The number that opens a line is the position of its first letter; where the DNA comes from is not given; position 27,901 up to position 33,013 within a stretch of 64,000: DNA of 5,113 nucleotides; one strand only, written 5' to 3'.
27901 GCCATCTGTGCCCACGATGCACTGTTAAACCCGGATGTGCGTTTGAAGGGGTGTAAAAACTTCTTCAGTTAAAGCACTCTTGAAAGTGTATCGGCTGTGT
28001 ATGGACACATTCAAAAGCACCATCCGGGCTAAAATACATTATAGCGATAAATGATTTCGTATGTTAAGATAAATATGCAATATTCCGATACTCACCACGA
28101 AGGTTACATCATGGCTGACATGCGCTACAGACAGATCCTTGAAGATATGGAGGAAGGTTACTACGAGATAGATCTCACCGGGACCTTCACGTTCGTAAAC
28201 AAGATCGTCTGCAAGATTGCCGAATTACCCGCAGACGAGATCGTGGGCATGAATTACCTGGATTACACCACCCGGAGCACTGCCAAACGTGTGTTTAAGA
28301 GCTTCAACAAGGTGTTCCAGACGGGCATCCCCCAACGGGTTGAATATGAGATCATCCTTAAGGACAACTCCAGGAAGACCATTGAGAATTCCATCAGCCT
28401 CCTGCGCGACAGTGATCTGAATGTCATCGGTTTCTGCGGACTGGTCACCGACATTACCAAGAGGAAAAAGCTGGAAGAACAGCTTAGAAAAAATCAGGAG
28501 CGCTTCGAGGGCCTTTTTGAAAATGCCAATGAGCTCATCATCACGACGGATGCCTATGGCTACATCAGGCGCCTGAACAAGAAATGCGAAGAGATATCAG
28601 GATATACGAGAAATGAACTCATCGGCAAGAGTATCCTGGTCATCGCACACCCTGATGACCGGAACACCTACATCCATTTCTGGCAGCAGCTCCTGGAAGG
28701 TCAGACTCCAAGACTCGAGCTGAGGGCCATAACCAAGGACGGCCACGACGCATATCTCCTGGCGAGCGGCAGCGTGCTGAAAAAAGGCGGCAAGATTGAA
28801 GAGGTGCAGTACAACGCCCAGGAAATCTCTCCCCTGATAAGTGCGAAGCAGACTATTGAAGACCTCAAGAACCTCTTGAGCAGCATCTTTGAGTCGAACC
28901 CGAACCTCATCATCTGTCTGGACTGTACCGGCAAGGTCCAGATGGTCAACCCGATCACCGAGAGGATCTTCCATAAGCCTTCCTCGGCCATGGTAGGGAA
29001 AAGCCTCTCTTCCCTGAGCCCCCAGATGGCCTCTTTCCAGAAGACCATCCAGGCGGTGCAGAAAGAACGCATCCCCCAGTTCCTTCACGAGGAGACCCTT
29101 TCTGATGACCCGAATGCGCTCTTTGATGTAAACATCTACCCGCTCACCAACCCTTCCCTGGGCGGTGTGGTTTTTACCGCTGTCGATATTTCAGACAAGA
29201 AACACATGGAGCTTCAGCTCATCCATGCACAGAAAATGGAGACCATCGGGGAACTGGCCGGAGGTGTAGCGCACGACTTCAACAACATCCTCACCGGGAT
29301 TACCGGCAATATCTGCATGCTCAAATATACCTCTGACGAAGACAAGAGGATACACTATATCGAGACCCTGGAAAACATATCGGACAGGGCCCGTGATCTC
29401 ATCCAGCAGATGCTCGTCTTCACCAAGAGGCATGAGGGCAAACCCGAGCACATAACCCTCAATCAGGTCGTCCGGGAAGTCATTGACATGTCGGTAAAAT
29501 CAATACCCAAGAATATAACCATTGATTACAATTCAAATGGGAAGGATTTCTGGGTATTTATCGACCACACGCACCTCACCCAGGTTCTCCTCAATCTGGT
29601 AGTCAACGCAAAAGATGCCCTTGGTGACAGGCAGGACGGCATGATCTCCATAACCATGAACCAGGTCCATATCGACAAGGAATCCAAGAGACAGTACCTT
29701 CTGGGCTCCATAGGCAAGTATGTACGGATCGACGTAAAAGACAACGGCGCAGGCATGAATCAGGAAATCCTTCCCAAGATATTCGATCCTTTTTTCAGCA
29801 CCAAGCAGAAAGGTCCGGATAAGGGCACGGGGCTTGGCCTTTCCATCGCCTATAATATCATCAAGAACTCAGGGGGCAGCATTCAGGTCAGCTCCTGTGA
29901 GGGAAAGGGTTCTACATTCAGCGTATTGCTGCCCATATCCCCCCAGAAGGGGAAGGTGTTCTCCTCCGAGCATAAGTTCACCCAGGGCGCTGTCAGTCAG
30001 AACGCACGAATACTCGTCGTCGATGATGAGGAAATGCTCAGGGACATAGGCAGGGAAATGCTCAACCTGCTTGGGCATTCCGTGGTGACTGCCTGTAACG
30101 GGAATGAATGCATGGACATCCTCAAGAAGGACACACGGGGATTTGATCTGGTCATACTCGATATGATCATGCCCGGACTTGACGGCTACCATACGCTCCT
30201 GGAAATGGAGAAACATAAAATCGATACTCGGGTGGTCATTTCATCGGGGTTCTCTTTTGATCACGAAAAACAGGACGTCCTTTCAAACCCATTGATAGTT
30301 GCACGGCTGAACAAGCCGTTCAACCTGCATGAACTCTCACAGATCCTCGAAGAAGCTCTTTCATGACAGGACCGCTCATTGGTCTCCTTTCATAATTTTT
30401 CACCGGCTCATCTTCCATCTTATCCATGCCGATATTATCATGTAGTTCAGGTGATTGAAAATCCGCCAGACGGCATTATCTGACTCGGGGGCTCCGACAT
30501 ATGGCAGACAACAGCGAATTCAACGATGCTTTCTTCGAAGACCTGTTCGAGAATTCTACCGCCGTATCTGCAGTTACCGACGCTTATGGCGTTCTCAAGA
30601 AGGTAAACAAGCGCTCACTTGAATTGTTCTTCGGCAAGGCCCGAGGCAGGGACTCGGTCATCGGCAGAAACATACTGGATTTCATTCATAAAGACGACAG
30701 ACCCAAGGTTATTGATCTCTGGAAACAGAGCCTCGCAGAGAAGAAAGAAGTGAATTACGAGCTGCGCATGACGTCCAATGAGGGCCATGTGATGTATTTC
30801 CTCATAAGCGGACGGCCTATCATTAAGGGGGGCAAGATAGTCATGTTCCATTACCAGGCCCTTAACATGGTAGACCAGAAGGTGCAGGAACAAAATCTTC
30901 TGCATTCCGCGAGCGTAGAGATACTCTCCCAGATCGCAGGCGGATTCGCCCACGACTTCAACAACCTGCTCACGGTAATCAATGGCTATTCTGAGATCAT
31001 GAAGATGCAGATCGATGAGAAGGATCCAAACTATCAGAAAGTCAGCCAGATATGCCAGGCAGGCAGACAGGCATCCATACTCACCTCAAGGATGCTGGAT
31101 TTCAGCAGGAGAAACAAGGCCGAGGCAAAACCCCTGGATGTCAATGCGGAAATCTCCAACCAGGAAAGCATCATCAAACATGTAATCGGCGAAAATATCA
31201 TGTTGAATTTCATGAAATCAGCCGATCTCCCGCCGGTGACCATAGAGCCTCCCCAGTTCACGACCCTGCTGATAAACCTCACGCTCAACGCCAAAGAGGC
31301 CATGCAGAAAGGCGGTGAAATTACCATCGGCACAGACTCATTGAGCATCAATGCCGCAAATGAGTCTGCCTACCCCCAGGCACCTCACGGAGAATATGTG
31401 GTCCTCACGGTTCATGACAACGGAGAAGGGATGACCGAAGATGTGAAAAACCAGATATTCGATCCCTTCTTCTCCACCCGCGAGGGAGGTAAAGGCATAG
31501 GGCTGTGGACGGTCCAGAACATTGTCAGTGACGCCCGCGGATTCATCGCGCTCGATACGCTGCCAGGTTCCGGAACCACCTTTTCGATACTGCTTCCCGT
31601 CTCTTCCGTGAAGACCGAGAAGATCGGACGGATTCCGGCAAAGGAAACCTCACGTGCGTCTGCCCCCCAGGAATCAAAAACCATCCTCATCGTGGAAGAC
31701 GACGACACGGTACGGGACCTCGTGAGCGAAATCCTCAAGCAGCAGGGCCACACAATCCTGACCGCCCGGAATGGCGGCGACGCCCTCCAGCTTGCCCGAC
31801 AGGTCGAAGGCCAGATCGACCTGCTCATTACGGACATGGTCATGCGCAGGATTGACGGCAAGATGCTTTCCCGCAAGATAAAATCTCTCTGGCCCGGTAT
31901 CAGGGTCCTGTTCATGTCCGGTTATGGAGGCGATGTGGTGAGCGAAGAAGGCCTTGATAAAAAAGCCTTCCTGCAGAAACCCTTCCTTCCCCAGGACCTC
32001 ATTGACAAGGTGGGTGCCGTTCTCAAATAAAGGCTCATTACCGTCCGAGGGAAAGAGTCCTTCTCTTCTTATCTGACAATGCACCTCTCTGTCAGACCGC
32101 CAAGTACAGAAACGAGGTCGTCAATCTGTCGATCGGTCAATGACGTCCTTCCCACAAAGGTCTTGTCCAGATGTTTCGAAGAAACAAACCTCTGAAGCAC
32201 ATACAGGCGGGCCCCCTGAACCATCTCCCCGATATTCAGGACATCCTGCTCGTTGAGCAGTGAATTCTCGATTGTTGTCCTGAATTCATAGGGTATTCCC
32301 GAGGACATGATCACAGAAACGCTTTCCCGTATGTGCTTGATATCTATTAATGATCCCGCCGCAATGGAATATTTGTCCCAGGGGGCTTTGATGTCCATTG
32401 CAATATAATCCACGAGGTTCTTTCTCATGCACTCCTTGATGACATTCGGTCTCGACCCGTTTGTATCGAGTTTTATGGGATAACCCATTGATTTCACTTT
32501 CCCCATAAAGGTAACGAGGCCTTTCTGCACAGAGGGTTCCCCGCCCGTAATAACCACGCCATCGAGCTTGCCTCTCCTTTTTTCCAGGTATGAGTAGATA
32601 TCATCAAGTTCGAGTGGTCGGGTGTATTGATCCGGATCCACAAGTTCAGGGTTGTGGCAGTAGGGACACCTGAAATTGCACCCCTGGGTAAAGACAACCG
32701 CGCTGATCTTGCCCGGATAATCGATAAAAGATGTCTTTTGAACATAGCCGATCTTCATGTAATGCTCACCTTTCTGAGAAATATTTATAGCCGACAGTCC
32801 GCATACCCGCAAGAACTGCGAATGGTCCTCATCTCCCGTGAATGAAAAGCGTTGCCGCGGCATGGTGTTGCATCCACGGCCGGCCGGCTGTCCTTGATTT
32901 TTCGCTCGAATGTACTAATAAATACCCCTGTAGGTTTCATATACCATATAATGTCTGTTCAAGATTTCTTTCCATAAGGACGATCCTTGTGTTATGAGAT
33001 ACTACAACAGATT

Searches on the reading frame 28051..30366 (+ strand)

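Call 23: search_protein_families(library=pfam, proteins=[window:28051-30366:+], max_evalue=0.000001)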
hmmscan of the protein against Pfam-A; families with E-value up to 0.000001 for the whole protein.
window:28051-30366:+ (771 aa): 8 families
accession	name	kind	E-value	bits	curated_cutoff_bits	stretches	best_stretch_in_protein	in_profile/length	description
PF00989.32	PAS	-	4.2e-30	104.5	22.6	2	150-242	1-95/113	PAS fold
PF08448.16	PAS_4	-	5e-30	104.4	23.1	2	280-384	1-109/110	PAS fold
PF02518.31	HATPase_c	-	3.8e-24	85.7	26.4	1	505-629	2-109/111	Histidine kinase-, DNA gyrase B-, and HSP90-like ATPase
PF13426.13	PAS_9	-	6.7e-21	74.9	27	1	163-248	4-90/103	PAS domain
PF08447.18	PAS_3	-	3.8e-18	66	25.6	1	175-252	4-85/89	PAS fold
PF00072.30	Response_reg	-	4.2e-18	66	30.2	1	654-766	1-110/111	Response regulator receiver domain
PF13188.13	PAS_8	-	2.2e-15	56.4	21.8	0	150-204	1-55/65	PAS domain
PF00512.31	HisKA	-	4.3e-08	33.5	26.9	1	400-462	3-65/66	His Kinase A (phospho-acceptor) domain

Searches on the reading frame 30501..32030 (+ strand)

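Call 23: search_protein_families(library=pfam, proteins=[window:30501-32030:+], max_evalue=0.000001)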
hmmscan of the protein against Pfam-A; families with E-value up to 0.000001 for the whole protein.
window:30501-32030:+ (509 aa): 4 families
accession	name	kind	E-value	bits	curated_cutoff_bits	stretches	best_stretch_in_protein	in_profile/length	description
PF00072.30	Response_reg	-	5.1e-19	68.9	30.2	1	395-504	1-110/111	Response regulator receiver domain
PF02518.31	HATPase_c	-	6.7e-17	62.4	26.4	1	251-367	4-109/111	Histidine kinase-, DNA gyrase B-, and HSP90-like ATPase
PF00512.31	HisKA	-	1.3e-07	31.9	26.9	1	143-205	3-64/66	His Kinase A (phospho-acceptor) domain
PF08447.18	PAS_3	-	2.4e-07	31.4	25.6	1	51-111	17-80/89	PAS fold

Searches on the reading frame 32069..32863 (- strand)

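Call 23: search_protein_families(library=pfam, proteins=[window:32069-32863:-], max_evalue=0.000001)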
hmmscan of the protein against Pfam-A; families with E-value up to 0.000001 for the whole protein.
window:32069-32863:- (264 aa): 2 families
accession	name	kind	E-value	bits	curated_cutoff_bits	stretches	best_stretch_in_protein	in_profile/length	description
PF04055.27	Radical_SAM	-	2e-17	64.3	29.5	1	56-192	1-143/166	Radical SAM superfamily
PF13353.11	Fer4_12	-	1.4e-10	42.1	22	1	55-162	8-117/137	4Fe-4S single cluster domain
